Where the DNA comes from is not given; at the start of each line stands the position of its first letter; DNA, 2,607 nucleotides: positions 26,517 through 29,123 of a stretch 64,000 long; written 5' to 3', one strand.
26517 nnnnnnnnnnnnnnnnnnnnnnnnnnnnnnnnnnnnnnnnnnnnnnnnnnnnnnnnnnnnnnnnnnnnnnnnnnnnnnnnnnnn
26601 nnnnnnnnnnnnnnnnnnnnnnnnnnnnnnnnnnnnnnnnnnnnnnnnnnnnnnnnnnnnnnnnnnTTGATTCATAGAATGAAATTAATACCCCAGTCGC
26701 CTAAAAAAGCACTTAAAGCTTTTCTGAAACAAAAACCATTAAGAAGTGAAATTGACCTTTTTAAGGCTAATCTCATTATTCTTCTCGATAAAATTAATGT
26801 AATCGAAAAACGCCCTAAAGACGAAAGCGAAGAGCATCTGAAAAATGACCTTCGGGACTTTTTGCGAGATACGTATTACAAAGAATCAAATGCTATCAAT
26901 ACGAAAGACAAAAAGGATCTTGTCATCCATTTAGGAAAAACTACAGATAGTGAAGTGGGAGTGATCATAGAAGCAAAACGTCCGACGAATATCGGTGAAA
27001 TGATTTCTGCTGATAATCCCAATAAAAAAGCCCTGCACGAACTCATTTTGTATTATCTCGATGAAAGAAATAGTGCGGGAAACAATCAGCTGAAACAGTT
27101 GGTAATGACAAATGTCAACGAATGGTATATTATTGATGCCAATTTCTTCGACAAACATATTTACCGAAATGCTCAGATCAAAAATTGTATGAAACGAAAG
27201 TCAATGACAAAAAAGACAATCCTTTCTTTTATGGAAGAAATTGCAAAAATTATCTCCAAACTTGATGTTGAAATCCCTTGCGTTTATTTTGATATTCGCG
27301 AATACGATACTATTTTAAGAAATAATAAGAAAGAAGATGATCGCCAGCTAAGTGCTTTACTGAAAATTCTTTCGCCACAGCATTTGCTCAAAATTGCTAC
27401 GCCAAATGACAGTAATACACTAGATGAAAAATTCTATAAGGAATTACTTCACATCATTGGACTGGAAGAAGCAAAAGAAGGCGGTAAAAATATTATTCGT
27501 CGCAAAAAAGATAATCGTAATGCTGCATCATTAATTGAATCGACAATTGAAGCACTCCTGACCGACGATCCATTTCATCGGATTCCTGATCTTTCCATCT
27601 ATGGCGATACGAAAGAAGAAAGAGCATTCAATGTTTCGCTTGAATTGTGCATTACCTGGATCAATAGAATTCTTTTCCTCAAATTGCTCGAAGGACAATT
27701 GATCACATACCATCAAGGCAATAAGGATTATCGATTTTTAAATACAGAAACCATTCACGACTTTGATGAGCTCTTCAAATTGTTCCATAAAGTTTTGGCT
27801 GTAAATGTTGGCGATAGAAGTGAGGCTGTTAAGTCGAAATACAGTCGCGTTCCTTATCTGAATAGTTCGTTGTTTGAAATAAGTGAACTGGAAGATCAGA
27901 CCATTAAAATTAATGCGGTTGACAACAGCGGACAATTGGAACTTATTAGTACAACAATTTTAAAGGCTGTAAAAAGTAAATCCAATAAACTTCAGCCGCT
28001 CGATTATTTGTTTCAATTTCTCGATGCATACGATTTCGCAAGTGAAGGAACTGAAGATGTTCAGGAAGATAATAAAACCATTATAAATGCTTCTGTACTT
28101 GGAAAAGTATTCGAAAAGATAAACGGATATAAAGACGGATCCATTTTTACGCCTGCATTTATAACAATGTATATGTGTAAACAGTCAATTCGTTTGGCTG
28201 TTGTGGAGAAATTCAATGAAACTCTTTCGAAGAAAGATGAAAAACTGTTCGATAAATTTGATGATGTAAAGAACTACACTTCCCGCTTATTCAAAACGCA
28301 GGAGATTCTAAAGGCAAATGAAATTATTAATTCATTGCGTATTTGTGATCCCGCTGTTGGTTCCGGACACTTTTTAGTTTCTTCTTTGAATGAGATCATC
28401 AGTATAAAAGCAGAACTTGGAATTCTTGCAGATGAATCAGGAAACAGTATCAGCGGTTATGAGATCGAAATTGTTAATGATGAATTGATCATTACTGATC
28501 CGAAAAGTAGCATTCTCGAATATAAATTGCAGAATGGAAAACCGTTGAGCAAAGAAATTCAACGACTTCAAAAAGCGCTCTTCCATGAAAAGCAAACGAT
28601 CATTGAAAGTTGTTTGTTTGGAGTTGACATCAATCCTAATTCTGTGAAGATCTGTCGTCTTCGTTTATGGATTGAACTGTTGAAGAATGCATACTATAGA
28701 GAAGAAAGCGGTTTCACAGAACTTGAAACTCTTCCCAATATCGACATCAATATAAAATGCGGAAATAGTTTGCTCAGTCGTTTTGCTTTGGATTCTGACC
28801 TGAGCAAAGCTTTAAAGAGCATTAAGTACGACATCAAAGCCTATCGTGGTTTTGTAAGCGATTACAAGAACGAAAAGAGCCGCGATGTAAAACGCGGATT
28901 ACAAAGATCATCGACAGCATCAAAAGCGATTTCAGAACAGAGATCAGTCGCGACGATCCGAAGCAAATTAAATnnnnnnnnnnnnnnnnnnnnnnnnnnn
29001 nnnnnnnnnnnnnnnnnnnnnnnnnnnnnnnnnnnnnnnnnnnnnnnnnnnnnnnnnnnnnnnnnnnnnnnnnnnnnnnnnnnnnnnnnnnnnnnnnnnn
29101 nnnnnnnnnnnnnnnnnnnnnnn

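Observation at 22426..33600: Accessory island immediately downstream of ssrA (tmRNA)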

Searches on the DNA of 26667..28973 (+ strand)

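Call 82: search_dna_similar(query=L082:3600-9990:+, collection=plasmids, mode=distant, max_rows=8)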
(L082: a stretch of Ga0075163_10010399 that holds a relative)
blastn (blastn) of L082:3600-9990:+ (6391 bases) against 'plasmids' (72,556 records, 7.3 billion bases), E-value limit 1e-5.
Records with a match: 5; places in all: 5; records where one place covers at least 80% of the query: 0.
Best place of each record, by identity: 60-80% 5.
By first word of the organism name: Bacteroides 1; Priestia 1; Arthrobacter 1; Lacticaseibacillus 1; Enterococcus 1.
By predicted mobility (MOB-suite, as given by PLSDB): non-mobilizable 2; mobilizable 2; conjugative 1.
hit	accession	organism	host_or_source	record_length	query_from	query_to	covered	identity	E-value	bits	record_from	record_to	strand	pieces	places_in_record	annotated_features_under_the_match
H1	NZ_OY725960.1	Bacteroides finegoldii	-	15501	1430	2199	5%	71.1%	3e-16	177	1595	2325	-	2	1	Eco57I restriction-modification methylase domain-containing protein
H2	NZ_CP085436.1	Priestia megaterium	single cell,soil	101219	1741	2194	5%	70.9%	6e-13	150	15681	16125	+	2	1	TaqI-like C-terminal specificity domain-containing protein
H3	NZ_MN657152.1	Arthrobacter sp.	-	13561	2013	2223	3%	69.9%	4e-15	94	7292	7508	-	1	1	TaqI-like C-terminal specificity domain-containing protein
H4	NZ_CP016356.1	Lacticaseibacillus paracasei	cell culture,starter culture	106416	1971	2121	2%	73.4%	2e-13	88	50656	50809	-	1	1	TaqI-like C-terminal specificity domain-containing protein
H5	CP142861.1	Enterococcus faecium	Microbe,Sikhye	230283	2576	2662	1%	75.9%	7e-6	64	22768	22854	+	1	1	none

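Call 83: search_dna_similar(query=L082:3600-9990:+, collection=phages, mode=distant, max_rows=8)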
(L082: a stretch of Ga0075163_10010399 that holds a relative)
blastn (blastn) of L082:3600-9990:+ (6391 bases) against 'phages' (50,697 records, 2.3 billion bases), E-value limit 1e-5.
No match.
